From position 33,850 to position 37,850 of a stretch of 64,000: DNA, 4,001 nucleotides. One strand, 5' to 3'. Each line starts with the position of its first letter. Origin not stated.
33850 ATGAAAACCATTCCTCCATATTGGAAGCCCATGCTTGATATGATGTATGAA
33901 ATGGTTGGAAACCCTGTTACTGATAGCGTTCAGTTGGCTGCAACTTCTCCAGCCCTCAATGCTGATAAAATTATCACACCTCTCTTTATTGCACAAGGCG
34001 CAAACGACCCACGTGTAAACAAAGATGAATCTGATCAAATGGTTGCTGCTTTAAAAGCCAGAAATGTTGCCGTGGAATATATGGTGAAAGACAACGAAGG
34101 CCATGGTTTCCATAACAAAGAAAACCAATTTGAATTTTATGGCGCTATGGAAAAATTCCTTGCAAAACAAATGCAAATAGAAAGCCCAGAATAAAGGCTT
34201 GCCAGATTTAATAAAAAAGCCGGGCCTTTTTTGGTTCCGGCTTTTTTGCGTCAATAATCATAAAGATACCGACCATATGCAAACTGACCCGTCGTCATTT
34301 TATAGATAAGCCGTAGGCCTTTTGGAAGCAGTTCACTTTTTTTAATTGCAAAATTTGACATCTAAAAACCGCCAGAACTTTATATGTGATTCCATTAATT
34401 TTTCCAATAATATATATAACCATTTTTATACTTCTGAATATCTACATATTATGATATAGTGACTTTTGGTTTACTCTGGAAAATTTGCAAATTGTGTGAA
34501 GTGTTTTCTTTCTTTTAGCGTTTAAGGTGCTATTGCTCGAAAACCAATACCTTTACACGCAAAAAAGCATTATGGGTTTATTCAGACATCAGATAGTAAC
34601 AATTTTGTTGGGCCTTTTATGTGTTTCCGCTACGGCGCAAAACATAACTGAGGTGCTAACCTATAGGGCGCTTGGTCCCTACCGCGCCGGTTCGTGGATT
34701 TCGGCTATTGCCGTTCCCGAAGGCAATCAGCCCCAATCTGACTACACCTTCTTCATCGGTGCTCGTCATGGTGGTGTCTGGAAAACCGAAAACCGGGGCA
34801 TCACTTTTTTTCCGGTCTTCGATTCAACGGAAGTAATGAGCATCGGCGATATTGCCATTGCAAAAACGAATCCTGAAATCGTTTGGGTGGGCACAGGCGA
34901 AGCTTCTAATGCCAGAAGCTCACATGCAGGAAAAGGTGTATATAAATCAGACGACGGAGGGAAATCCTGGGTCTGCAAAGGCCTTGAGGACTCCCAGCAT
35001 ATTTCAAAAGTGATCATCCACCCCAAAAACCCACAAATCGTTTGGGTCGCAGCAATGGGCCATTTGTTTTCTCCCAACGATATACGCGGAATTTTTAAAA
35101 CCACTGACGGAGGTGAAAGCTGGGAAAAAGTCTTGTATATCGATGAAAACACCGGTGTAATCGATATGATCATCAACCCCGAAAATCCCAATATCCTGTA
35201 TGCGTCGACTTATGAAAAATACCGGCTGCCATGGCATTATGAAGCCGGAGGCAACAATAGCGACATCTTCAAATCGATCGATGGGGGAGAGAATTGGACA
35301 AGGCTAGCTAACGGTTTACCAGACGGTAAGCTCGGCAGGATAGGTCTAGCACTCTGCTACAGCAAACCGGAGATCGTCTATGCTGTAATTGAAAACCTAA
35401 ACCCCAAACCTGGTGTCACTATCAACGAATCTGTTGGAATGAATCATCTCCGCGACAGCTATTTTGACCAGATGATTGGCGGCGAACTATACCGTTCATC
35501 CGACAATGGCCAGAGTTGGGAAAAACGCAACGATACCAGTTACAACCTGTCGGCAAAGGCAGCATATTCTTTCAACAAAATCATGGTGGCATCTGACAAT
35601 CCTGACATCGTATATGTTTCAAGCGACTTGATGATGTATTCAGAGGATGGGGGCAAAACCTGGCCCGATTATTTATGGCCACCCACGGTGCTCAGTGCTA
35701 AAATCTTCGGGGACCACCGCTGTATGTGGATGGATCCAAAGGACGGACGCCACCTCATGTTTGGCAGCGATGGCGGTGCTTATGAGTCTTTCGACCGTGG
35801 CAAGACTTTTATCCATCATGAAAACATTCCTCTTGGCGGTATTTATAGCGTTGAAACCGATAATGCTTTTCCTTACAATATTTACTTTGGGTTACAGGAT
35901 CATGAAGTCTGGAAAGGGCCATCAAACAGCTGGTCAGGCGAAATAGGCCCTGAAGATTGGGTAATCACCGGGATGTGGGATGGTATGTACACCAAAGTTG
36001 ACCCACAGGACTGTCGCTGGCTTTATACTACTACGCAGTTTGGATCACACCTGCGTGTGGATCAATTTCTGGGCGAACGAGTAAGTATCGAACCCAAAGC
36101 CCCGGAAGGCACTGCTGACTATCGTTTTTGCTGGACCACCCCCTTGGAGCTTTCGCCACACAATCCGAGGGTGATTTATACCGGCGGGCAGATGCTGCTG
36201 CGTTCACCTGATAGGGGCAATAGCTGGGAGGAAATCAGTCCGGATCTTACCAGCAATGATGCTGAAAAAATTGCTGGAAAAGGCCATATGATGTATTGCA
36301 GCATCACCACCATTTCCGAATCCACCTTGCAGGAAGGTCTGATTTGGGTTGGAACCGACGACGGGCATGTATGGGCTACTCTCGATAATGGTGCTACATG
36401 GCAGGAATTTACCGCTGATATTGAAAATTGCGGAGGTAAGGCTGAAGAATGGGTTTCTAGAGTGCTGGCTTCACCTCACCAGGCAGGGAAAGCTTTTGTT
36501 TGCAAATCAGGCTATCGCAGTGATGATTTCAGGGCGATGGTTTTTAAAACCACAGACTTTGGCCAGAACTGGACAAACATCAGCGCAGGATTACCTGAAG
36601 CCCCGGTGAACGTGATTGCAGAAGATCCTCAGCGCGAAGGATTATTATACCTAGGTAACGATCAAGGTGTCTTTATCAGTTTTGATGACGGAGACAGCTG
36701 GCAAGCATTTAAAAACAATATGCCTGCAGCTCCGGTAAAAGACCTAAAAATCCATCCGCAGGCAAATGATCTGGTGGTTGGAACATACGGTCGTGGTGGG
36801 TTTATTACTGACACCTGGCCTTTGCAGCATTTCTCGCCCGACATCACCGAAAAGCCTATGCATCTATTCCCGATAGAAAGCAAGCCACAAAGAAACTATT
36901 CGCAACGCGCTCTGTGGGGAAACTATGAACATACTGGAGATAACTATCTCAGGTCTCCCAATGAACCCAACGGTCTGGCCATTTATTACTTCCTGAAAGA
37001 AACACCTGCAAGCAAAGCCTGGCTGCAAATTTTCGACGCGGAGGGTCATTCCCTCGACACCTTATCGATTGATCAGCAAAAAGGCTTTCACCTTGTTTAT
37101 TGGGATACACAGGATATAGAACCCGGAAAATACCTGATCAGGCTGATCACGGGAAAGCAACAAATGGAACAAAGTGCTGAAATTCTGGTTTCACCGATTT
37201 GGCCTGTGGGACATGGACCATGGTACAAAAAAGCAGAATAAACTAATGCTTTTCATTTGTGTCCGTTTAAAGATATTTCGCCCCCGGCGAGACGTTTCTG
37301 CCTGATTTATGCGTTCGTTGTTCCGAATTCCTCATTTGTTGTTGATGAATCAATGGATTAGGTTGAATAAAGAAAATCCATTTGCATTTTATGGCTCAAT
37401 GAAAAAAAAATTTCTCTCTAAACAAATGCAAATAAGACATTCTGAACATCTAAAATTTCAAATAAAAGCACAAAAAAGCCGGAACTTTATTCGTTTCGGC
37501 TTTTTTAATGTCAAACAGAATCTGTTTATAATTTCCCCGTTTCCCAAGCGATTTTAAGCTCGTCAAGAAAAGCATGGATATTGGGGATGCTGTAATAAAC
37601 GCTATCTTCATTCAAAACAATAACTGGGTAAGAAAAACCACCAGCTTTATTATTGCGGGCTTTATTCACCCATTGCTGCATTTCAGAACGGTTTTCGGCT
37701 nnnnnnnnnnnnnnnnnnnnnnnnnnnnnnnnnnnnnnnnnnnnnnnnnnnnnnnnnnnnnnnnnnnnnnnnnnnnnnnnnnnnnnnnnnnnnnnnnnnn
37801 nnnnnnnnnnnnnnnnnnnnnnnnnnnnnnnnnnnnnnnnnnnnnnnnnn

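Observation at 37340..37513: Decayed second copy of the S9 peptidase 3' end and its terminator, 3.2 kb downstream of the intact one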

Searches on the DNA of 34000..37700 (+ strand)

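Call 39: search_rna_families(source=window, start=34000, end=37700, threshold=evalue, max_evalue=1)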
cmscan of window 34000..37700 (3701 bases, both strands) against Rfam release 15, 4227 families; matches with E-value up to 1: 3.
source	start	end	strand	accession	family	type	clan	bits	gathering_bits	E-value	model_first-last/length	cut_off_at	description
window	37472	37630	-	RF02728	HrrF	Gene; sRNA;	-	28.7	77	0.034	1-116/116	no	Haemophilus regulatory RNA responsive to iron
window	37448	37509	+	RF00506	Thr_leader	Cis-reg; leader;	-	26.3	55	0.057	1-118/118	no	Threonine operon leader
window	34210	34307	-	RF00506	Thr_leader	Cis-reg; leader;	-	25.7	55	0.081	1-118/118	no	Threonine operon leader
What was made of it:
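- On Known structured RNA (Rfam): Only sub-threshold, terminator-driven matches (26-29 bits against cut-offs of 55-77) (call 39).
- Tried and rejected: Rfam found nothing (call 39).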

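Call 64: search_dna_similar(query=window:34195-37525:+, collection=phages, mode=distant, max_rows=5)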
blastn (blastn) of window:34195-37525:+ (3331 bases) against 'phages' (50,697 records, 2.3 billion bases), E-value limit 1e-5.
No match.

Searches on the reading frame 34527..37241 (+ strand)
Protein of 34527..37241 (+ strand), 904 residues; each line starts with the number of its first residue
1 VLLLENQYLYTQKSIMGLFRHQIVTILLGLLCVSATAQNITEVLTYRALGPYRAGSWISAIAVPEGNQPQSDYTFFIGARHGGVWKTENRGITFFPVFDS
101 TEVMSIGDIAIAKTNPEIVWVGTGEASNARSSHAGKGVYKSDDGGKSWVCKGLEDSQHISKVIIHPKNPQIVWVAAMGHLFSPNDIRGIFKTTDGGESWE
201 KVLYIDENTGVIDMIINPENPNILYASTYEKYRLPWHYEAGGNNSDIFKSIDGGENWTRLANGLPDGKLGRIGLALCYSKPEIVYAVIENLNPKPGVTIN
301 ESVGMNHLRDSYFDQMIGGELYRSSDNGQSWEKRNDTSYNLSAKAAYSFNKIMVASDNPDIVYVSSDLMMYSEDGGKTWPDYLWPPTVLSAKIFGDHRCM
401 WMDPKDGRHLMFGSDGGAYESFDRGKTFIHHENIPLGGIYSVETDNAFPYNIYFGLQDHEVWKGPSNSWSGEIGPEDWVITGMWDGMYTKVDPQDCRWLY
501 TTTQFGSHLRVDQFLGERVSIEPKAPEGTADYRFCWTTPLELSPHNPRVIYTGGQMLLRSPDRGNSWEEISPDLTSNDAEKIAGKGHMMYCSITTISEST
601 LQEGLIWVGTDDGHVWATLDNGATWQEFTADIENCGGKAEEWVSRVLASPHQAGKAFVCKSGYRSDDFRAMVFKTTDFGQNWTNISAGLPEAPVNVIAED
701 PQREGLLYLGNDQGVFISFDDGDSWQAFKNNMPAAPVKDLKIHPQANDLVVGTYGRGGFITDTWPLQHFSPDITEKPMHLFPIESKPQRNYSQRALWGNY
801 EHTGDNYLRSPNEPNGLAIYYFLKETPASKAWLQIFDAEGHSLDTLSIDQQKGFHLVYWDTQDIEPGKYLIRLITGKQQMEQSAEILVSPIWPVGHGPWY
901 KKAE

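Call 6: search_protein_families(library=pfam, proteins=[window:34527-37241:+], max_evalue=0.01)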
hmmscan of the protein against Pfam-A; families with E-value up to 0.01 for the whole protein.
window:34527-37241:+ (904 aa): 5 families
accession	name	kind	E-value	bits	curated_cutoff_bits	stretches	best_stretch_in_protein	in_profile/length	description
PF15902.12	Sortilin-Vps10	-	4.5e-29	102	33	4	138-262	3-114/446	Sortilin, neurotensin receptor 3,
PF02012.26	BNR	-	9.3e-13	46.6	27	0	322-333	1-12/12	BNR/Asp-box repeat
PF14870.12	PSII_BNR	-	2.8e-12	46.9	27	1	321-430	40-139/303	Photosynthesis system II assembly factor YCF48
PF10647.15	Gmad1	-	0.0007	20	20.5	0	679-736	193-248/251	Lipoprotein LpqB beta-propeller domain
PF15899.11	BNR_6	-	0.0097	16.3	27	0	321-333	1-13/14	BNR-Asp box repeat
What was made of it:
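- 34572..37241 (+): BNR/Asp-box, sortilin-Vps10-like beta-propeller gene (889 aa): the cargo between the two repeat copies. Pfam Sortilin-Vps10 E 4.5e-29 and BNR (call 6).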

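Call 23: find_homologous_proteins(query=window:34572-37238:+, max_evalue=1e-20)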
Query window:34572-37238:+ (889 aa): 7968 proteins with E <= 1e-20 among 8000 candidates; the best 120 are listed.
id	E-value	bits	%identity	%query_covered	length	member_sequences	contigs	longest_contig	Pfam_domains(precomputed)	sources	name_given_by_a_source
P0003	0.0e+0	2124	99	100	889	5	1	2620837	PF14870.13,PF02012.27,PF15902.13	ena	-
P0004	0.0e+0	1505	71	97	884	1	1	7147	PF14870.13,PF02012.27,PF15902.13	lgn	-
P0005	0.0e+0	1501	69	99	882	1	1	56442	PF14870.13,PF02012.27,PF15902.13,PF13088.13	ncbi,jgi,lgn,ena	-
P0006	0.0e+0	1494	69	99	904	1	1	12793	PF15899.12,PF02012.27,PF15902.13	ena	-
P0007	0.0e+0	1490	70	99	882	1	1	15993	PF15899.12,PF14870.13,PF02012.27,PF15902.13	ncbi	-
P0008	0.0e+0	1481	69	99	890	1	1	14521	PF25852.1,PF14870.13,PF02012.27,PF15902.13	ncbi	-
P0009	0.0e+0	1472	68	99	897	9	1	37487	PF15899.12,PF14870.13,PF02012.27,PF15902.13,PF13088.13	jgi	jgi:photosystem II stability/assembly factor-like uncharacterized protein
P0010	0.0e+0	1469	69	97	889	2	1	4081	PF25852.1,PF14870.13,PF02012.27,PF15902.13,PF13088.13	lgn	-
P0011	0.0e+0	1463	67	99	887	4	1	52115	PF14870.13,PF02012.27,PF15902.13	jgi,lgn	-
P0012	0.0e+0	1452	68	99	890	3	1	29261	PF15899.12,PF25852.1,PF14870.13,PF02012.27,PF15902.13,PF13088.13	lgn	-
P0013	0.0e+0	1450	67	99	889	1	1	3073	PF15899.12,PF14870.13,PF02012.27,PF15902.13,PF13088.13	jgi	jgi:photosystem II stability/assembly factor-like uncharacterized protein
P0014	0.0e+0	1440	72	91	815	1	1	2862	PF14870.13,PF02012.27,PF15902.13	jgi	-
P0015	0.0e+0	1439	66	99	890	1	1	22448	PF15899.12,PF25852.1,PF14870.13,PF02012.27,PF15902.13,PF13088.13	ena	-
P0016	0.0e+0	1411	65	99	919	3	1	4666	PF14870.13,PF02012.27,PF15902.13,PF13088.13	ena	-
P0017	0.0e+0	1344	63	99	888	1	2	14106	PF14870.13,PF02012.27,PF15902.13,PF13088.13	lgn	-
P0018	0.0e+0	1295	62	98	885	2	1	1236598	PF25852.1,PF02012.27,PF15902.13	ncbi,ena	-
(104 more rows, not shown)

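Call 24: find_encoding_contigs(protein=P0005, flank=6000, max_places=2)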
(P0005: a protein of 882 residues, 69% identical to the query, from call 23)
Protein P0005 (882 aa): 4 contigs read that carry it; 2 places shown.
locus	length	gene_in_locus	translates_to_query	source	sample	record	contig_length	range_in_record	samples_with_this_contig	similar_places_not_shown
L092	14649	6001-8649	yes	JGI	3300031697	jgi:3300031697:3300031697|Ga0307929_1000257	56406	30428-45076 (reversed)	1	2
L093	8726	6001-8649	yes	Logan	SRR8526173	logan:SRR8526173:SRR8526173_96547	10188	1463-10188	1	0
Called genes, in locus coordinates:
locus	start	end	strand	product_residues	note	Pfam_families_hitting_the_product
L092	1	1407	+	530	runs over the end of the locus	-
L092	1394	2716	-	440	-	PF13231:PMT_2 (weak)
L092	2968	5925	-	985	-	PF13620:CarboxypepD_reg (faint)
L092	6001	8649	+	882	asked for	PF14870:PSII_BNR (faint), PF02012:BNR (faint), PF13088:BNR_2 (faint), PF15902:Sortilin-Vps10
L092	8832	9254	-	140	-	PF04134:DCC1-like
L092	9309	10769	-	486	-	PF04468:PSP1, PF28472:PSP1_3rd, PF28473:YaaT_C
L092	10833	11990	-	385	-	PF13177:DNA_pol3_delta2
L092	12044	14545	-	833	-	PF01640:Peptidase_C10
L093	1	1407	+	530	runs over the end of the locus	-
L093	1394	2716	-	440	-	PF13231:PMT_2 (weak)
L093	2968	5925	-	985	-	PF13620:CarboxypepD_reg (faint)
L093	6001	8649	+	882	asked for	PF14870:PSII_BNR (faint), PF02012:BNR (faint), PF13088:BNR_2 (faint), PF15902:Sortilin-Vps10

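Call 25: find_encoding_contigs(protein=P0009, flank=6000, max_places=2)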
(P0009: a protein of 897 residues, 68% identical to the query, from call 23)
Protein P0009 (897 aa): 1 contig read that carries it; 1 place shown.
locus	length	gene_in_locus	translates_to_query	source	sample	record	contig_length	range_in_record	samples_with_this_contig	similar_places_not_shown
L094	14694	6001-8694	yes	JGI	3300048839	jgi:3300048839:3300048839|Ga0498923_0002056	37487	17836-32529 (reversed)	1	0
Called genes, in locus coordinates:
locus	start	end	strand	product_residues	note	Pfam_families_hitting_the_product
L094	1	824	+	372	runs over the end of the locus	PF13970:DUF4221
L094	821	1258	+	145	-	-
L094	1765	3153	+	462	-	PF03331:LpxC, PF07977:FabA, PF22817:ApeP-like, PF22818:ApeI-like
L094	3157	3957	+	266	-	PF25084:LbH_EIF2B (faint), PF25087:GMPPB_C, PF00132:Hexapep, PF14602:Hexapep_2 (faint), PF00132:Hexapep, PF13720:Acetyltransf_11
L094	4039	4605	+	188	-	PF08207:EFP_N, PF01132:EFP, PF09285:Elong-fact-P_C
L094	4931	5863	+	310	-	PF04613:LpxD, PF07959:Fucose_pyrophosphorylase (faint), PF21711:DCTN5 (faint), PF25084:LbH_EIF2B (faint), PF25087:GMPPB_C (weak), PF00132:Hexapep, PF25087:GMPPB_C (weak), PF00132:Hexapep, +1 more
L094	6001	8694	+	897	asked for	PF02012:BNR (faint), PF13088:BNR_2 (faint), PF15899:BNR_6 (faint), PF15902:Sortilin-Vps10, PF14870:PSII_BNR, PF15902:Sortilin-Vps10 (weak)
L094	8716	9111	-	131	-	PF13568:OMP_b-brl_2 (weak)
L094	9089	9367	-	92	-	-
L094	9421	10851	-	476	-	PF04932:Wzy_C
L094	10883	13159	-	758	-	PF02706:Wzz (faint)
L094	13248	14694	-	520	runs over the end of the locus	PF01943:Polysacc_synt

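Call 26: find_encoding_contigs(protein=P0011, flank=6000, max_places=2)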
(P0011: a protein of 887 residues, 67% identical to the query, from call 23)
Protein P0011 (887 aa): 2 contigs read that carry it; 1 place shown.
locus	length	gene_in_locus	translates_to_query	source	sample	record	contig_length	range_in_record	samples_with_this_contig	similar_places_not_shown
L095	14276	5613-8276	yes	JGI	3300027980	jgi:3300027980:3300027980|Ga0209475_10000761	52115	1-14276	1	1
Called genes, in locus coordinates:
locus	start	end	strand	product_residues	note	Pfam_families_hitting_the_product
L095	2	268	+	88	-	?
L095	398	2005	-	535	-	-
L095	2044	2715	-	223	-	-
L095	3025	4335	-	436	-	PF22422:MGH1-like_GH, PF01204:Trehalase, PF03200:Glyco_hydro_63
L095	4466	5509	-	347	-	PF04245:NA37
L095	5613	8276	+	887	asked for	PF02012:BNR (faint), PF15902:Sortilin-Vps10, PF14870:PSII_BNR (weak), PF15902:Sortilin-Vps10 (weak)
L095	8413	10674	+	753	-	PF00930:DPPIV_N, PF26549:Tricorn_N (faint), PF01738:DLH (faint), PF20434:BD-FAE (faint), PF00326:Peptidase_S9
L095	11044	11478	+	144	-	PF04542:Sigma70_r2, PF08281:Sigma70_r4_2, PF04545:Sigma70_r4 (weak)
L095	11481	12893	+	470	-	PF13568:OMP_b-brl_2 (faint)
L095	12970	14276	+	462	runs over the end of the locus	PF18962:Por_Secre_tail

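Call 27: find_encoding_contigs(protein=P0018, flank=6000, max_places=2)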
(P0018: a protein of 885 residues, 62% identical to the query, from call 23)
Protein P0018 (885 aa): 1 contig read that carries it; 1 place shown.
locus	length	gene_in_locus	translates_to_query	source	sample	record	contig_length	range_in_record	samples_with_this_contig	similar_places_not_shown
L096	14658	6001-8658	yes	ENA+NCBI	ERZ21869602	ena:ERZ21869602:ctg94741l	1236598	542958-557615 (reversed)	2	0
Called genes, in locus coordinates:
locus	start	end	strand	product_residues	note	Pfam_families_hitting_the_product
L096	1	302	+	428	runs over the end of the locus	PF02518:HATPase_c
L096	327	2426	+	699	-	PF26549:Tricorn_N (weak), PF07676:PD40 (weak), PF26550:Tricorn_2nd, PF26549:Tricorn_N (weak), PF00756:Esterase (weak), PF02129:Peptidase_S15 (weak), PF00561:Abhydrolase_1, PF00326:Peptidase_S9, +4 more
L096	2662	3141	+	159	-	PF18962:Por_Secre_tail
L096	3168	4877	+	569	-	-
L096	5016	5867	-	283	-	-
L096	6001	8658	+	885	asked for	PF02012:BNR (faint), PF25852:DUF6242_C (faint), PF15902:Sortilin-Vps10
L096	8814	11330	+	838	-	PF13620:CarboxypepD_reg, PF13715:CarbopepD_reg_2, PF07715:Plug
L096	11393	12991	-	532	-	PF00023:Ank (faint), PF12796:Ank_2, PF13606:Ank_3 (faint), PF13637:Ank_4 (faint), PF13857:Ank_5 (faint), PF00149:Metallophos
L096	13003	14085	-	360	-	-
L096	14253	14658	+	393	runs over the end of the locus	PF18967:PycTM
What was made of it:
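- One BNR homologue (L095) is followed directly by an S9-family gene, and another (L096) has one 3.5 kb upstream (calls 26, 27).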

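Call 34: list_cluster_members(proteins=[window:34572-37238:+, window:32251-34191:+])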
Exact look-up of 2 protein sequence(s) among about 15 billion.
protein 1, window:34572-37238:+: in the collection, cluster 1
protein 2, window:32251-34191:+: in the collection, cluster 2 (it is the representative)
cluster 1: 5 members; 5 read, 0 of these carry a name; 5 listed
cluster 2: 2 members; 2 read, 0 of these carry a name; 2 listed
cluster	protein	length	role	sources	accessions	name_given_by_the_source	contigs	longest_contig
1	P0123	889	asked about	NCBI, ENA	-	-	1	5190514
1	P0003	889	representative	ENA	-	-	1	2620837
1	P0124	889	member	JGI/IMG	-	-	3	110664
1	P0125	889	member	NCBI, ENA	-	-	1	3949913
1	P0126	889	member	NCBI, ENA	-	-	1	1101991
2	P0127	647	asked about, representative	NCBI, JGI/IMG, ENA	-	-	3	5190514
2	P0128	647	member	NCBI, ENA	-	-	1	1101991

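Call 35: find_encoding_contigs(protein=P0004, flank=8000, max_places=2)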
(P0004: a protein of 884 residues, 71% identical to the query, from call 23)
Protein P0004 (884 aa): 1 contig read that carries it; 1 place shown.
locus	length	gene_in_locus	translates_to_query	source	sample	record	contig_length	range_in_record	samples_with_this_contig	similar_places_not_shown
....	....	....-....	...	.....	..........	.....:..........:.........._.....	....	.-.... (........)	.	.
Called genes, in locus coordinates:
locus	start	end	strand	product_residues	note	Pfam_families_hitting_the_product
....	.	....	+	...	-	?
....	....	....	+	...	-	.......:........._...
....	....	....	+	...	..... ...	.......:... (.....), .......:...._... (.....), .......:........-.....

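Call 36: find_encoding_contigs(protein=P0007, flank=8000, max_places=2)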
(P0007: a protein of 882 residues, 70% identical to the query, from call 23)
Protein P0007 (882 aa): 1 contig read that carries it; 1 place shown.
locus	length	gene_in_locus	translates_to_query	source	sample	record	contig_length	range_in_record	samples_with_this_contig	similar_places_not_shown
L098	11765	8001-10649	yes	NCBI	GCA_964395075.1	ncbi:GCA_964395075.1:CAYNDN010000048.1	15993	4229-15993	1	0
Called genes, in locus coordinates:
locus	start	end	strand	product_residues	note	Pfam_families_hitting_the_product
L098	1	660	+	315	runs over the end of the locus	PF00775:Dioxygenase_C, PF18962:Por_Secre_tail (weak)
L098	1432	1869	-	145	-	-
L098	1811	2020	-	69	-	-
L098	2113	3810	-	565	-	PF13088:BNR_2 (faint), PF02012:BNR (faint), PF15892:BNR_4 (faint), PF18962:Por_Secre_tail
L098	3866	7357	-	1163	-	PF08450:SGL (faint), PF23748:Beta-prop_LRRK2 (faint), PF07494:Reg_prop (weak), PF07495:Y_Y_Y, PF00512:HisKA (weak), PF02518:HATPase_c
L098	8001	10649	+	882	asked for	PF02012:BNR (faint), PF15899:BNR_6 (faint), PF15902:Sortilin-Vps10, PF14870:PSII_BNR (weak), PF15902:Sortilin-Vps10 (weak)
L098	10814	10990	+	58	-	-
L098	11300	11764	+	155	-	?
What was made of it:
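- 34572..37241 (+): Next-best homologues are about 70% identical, each in a different context (calls 23-27, 35, 36).
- The BNR gene has no conserved neighbourhood in six relatives (calls 24-27, 35, 36).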

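Call 40: search_protein_families(library=ncbifam, proteins=[window:34572-37238:+], max_evalue=0.001)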
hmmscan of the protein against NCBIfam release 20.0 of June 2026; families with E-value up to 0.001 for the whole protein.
window:34572-37238:+ (889 aa): 3 families
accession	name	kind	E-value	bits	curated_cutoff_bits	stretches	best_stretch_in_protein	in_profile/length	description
NF045728.1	glycosyl_F510_1955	equivalog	2.5e-31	108.9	175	3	654-738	114-193/246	F510_1955 family glycosylhydrolase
NF010237.0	PRK13684.1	equivalog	6.8e-13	48.3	326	1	656-740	110-193/334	photosynthesis system II assembly factor Ycf48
NF047818.1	LIC11996_lipo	equivalog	5.3e-05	22.5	350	0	652-686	339-373/422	LIC11996 family lipoprotein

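Call 63: search_dna_similar(query=window:34572-37238:+, collection=plasmids, mode=protein, max_rows=8)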
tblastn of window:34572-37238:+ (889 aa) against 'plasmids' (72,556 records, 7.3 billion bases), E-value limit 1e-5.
Records with a match: 38; places in all: 56; records where one place covers at least 80% of the query: 11.
Best place of each record, by identity: <60% 38.
By first word of the organism name: Chondrinema 4; Nitratidesulfovibrio 4; Novosphingobium 3; Gemmatirosa 2; Hymenobacter 2; Mesorhizobium 2; Persicobacter 2; Streptomyces 2; Burkholderia 2; Leptolyngbya 2; and 12 more.
By predicted mobility (MOB-suite, as given by PLSDB): non-mobilizable 32; mobilizable 4; conjugative 2.
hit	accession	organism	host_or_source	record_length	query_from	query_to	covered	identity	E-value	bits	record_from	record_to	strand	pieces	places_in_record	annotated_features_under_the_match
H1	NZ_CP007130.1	Gemmatirosa kalamazoonensis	-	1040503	29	864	94%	35.0%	1e-149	496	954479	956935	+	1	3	record has no annotation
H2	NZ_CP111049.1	Chondrinema litorale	Seaweed,red alga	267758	11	875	97%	33.3%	9e-125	423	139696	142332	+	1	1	hypothetical protein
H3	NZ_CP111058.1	Chondrinema litorale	Seaweed,red alga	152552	29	877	96%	33.6%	9e-142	473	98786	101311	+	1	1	glycosyl hydrolase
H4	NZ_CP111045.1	Chondrinema litorale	Seaweed,red alga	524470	1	875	98%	32.1%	3e-141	471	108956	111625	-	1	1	glycosyl hydrolase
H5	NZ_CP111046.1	Chondrinema litorale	Seaweed,red alga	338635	12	844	94%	33.2%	2e-142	474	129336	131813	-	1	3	hypothetical protein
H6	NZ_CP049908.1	Hymenobacter sp. HDW8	single bacterial strain,Siniperca ...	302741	29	832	90%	33.6%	9e-135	452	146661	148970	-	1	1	glycosyl hydrolase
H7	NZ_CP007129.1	Gemmatirosa kalamazoonensis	-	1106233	29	847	92%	32.9%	6e-131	441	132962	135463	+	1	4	record has no annotation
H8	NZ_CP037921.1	Hymenobacter radiodurans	single cell,soil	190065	29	780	85%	34.4%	1e-129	437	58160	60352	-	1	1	none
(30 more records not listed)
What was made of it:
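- Plasmid matches are only 32-35% identical homologues on large replicons (calls 63, 64).
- Tried and rejected: Phage and plasmid searches found no mobile-element link (calls 63, 64).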

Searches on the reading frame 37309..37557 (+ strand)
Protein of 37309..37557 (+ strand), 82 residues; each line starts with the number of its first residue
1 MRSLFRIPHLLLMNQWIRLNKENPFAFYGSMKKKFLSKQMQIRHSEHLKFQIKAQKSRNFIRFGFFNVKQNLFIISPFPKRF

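Call 6: search_protein_families(library=pfam, proteins=[window:37309-37557:+], max_evalue=0.01)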
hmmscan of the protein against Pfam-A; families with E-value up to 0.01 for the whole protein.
window:37309-37557:+ (82 aa): 0 families

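Call 40: search_protein_families(library=ncbifam, proteins=[window:37309-37554:+], max_evalue=0.001)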
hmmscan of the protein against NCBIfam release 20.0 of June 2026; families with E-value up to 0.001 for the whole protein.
window:37309-37554:+ (82 aa): 0 families
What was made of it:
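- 37309..37557 (+): Accidental 82-aa ORF running through the relic. No family hit (calls 6, 40).
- On Protein-coding small gene (ORF 37309-37557): No Pfam or NCBIfam hit (calls 6, 40).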

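Call 61: search_protein_representatives(protein=window:37309-37554:+)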
Query: 82 residues. Proteins with E-value up to 0.001 (for the whole library): 0; up to 1e-10: 0; up to 1e-30: 0. The best 0 are listed.
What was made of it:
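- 37309..37557 (+): 0 homologues among 1.84 billion representatives (call 61).
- On Protein-coding small gene (ORF 37309-37557): 0 hits among 1.84 billion representatives (call 61).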
